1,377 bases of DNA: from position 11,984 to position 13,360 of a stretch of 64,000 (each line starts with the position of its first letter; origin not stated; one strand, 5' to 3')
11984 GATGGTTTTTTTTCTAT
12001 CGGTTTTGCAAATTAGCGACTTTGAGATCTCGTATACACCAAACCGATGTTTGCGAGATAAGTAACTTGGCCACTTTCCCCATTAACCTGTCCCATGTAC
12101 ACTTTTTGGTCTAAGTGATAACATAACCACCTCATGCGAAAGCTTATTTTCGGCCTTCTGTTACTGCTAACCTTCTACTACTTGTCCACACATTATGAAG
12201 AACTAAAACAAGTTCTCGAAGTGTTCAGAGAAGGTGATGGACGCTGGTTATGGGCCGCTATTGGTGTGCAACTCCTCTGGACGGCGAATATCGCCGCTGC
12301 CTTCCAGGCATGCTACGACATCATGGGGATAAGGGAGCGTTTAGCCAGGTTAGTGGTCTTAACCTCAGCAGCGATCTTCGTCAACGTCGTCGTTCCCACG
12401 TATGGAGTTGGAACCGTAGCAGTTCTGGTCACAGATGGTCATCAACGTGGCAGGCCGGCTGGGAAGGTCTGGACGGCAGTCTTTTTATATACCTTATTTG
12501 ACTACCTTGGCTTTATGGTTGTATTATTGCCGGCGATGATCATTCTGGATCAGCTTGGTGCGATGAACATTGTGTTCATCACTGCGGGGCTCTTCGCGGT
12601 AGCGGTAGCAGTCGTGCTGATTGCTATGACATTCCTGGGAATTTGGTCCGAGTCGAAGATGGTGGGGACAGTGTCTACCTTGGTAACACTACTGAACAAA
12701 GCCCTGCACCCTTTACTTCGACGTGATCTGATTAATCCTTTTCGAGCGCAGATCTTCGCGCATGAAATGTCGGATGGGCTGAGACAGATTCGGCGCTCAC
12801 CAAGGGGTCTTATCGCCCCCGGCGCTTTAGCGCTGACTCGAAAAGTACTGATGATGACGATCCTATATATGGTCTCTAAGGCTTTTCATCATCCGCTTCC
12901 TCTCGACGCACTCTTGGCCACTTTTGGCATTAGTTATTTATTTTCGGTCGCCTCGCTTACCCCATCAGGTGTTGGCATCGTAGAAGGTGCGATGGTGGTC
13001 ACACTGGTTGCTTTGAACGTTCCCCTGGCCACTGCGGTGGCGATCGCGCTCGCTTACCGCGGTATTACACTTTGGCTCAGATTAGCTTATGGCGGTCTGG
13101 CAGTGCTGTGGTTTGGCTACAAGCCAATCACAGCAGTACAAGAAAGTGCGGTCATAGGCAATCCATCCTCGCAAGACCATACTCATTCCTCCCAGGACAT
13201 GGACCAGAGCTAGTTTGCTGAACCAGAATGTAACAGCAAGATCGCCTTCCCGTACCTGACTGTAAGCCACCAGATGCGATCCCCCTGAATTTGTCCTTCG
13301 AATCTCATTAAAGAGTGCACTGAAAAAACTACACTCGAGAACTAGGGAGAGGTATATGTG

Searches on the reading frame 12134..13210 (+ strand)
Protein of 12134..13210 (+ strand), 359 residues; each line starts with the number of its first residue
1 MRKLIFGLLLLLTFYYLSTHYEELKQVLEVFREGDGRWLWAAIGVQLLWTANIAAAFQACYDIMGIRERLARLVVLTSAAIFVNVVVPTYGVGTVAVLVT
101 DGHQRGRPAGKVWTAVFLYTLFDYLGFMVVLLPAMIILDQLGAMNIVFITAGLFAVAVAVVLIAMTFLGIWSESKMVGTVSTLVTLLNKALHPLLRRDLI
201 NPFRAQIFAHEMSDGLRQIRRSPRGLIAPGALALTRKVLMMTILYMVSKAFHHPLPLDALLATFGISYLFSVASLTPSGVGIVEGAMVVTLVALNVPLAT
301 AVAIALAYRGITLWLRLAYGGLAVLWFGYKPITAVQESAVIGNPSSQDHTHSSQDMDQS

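Call 35: search_protein_families(library=pfam, proteins=[window:12134-13210:+])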
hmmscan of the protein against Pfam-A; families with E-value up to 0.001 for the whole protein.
window:12134-13210:+ (359 aa): 1 family
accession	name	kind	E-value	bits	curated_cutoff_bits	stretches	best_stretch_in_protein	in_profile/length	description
PF03706.18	LPG_synthase_TM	-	5.6e-26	92.1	33.4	1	5-320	2-302/302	Lysylphosphatidylglycerol synthase TM region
